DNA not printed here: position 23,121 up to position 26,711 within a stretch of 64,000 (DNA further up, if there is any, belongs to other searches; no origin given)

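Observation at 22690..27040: Autotransporter adhesin plus LuxR-family regulator occupy the P1 restriction-modification slot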

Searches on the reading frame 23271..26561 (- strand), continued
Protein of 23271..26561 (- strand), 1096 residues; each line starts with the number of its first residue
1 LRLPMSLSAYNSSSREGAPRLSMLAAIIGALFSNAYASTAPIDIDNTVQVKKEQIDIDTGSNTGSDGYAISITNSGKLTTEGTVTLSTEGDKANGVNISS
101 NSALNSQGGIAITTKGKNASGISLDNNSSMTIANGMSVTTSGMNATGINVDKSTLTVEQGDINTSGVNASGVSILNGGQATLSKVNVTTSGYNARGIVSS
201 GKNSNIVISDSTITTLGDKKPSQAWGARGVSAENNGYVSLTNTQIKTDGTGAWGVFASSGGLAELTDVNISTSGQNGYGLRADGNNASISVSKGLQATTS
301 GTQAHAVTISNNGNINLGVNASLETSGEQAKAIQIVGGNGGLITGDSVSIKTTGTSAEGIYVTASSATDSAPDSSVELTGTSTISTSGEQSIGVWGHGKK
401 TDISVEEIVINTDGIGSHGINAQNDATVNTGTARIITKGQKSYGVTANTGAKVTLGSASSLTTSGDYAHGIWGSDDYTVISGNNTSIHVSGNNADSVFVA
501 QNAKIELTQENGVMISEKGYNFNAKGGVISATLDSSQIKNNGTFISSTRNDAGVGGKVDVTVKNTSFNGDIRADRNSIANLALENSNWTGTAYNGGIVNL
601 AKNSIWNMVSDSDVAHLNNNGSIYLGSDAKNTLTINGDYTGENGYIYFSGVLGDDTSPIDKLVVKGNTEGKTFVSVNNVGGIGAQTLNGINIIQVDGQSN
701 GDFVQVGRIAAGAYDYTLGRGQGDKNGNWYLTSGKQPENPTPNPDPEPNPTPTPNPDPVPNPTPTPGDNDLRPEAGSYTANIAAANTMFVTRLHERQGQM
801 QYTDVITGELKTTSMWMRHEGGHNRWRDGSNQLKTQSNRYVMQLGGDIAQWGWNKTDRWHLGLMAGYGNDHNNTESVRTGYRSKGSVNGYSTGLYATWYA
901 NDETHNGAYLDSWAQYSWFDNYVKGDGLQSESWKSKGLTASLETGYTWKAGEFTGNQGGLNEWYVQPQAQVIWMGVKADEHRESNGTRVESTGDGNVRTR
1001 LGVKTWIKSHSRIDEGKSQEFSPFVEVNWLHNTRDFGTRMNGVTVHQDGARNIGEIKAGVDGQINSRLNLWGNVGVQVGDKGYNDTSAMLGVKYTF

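Call 87: search_protein_families(library=ncbifam, proteins=[L028:3853-7350:+, P0004], max_evalue=1e-20)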
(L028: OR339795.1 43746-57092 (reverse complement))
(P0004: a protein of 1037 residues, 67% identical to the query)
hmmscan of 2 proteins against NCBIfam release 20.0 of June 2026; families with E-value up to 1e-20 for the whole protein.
L028:3853-7350:+ (1165 aa): 6 families
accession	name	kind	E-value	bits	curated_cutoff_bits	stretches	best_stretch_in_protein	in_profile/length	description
NF011422.0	PRK14849.1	exception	1.4e-148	496.6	2335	1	582-1164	1194-1805/1806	ECSE_1600 family autotransporter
NF011841.0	PRK15313.1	equivalog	3.2e-106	356.2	1297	1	833-1165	628-955/955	intestinal colonization autotransporter adhesin MisL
TIGR01414.1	autotrans_barl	domain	1.6e-96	324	16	1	716-1165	5-432/432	autotransporter outer membrane beta-barrel domain-containing protein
NF033176.1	auto_AIDA-I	exception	2.3e-81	273.8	1200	1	649-1165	782-1287/1287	autotransporter adhesin AIDA-I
NF011847.1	PRK15319.1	equivalog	1.9e-52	177.9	2249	1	840-1163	1738-2048/2050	fibronectin-binding autotransporter adhesin ShdA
NF007285.1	PRK09752.1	equivalog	1.3e-45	155.6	1459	1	698-1162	791-1247/1250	AIDA-I family autotransporter adhesin YfaL/EhaC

P0004 (1037 aa): 6 families
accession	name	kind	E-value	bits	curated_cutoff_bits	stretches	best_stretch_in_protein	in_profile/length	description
NF011422.0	PRK14849.1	exception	1.8e-174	582.4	2335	1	488-1036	1252-1805/1806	ECSE_1600 family autotransporter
NF011841.0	PRK15313.1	equivalog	1.3e-154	516.4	1297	2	704-1037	627-955/955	intestinal colonization autotransporter adhesin MisL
TIGR01414.1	autotrans_barl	domain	1e-119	400.4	16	1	579-1037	3-432/432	autotransporter outer membrane beta-barrel domain-containing protein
NF033176.1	auto_AIDA-I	exception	3.3e-102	342.9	1200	1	534-1037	802-1287/1287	autotransporter adhesin AIDA-I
NF007285.1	PRK09752.1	equivalog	4.6e-62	210.1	1459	1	561-1033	791-1246/1250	AIDA-I family autotransporter adhesin YfaL/EhaC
NF011847.1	PRK15319.1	equivalog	1.7e-55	188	2249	1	698-1036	1724-2049/2050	fibronectin-binding autotransporter adhesin ShdA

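Call 98: list_cluster_members(proteins=[P0001, P0064, P0002])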
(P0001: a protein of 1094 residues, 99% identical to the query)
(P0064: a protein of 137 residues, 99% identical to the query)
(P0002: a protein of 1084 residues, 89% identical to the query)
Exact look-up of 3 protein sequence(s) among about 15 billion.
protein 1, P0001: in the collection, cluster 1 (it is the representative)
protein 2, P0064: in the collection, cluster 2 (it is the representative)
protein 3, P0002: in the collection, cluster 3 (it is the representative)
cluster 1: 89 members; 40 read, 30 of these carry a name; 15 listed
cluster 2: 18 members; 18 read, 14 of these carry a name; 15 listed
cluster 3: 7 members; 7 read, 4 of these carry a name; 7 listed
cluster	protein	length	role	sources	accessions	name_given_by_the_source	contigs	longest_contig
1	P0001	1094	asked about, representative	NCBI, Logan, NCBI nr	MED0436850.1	autotransporter outer membrane beta-barrel domain-containing protein [Escherichia coli]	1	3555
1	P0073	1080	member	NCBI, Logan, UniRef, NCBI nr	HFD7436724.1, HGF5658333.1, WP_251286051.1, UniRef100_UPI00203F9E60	TPA: autotransporter outer membrane beta-barrel domain-containing protein [Escherichia ... | autotransporter outer membrane beta-barrel domain-containing protein n=1 Tax=Escherichia ... | autotransporter outer membrane beta-barrel domain-containing protein [Escherichia coli]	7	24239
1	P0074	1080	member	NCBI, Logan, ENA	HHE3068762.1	TPA: autotransporter outer membrane beta-barrel domain-containing protein [Escherichia ...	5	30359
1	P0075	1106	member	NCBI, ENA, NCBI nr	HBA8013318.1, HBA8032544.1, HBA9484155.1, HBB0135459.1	TPA: autotransporter outer membrane beta-barrel domain-containing protein [Escherichia ... | autotransporter outer membrane beta-barrel domain-containing protein [Escherichia coli]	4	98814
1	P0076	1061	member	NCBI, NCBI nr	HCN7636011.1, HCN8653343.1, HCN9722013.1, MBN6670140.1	TPA: autotransporter outer membrane beta-barrel domain-containing protein [Escherichia ... | autotransporter outer membrane beta-barrel domain-containing protein [Escherichia coli]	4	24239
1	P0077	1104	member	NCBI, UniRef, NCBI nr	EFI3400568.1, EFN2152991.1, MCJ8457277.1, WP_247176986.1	autotransporter outer membrane beta-barrel domain-containing protein [Escherichia coli] | autotransporter outer membrane beta-barrel domain-containing protein n=1 Tax=Escherichia ...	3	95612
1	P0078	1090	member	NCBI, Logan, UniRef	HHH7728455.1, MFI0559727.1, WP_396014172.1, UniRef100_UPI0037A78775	autotransporter outer membrane beta-barrel domain-containing protein [Escherichia coli] | autotransporter outer membrane beta-barrel domain-containing protein n=1 Tax=Escherichia ...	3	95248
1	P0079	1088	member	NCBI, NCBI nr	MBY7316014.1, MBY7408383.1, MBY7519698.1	autotransporter outer membrane beta-barrel domain-containing protein [Escherichia coli]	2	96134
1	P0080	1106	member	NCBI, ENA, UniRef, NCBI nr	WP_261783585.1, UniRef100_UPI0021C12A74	autotransporter outer membrane beta-barrel domain-containing protein [Escherichia coli] | autotransporter outer membrane beta-barrel domain-containing protein n=1 Tax=Escherichia ...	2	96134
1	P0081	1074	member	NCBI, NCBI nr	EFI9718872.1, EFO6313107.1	autotransporter outer membrane beta-barrel domain-containing protein [Escherichia coli]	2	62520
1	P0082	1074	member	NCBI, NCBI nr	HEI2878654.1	TPA: autotransporter outer membrane beta-barrel domain-containing protein [Escherichia ... | autotransporter outer membrane beta-barrel domain-containing protein [Escherichia coli]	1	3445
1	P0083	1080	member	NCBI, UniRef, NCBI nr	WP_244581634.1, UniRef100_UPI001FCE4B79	autotransporter outer membrane beta-barrel domain-containing protein [Escherichia coli] | autotransporter outer membrane beta-barrel domain-containing protein n=1 Tax=Escherichia ...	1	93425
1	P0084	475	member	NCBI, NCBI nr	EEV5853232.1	autotransporter outer membrane beta-barrel domain-containing protein, partial ... | autotransporter outer membrane beta-barrel domain-containing protein [Escherichia coli]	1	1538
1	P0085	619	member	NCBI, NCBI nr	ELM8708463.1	autotransporter outer membrane beta-barrel domain-containing protein [Escherichia coli]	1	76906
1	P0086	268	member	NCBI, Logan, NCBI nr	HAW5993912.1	TPA: hypothetical protein JL409_004539 [Escherichia coli] | hypothetical protein [Escherichia coli]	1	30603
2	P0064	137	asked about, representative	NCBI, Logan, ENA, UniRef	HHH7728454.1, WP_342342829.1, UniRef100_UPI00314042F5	helix-turn-helix domain-containing protein [Escherichia coli] | helix-turn-helix domain-containing protein n=1 Tax=Escherichia coli TaxID=562 ...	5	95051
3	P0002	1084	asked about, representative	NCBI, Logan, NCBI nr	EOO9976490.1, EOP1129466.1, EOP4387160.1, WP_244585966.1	autotransporter outer membrane beta-barrel domain-containing protein [Escherichia coli]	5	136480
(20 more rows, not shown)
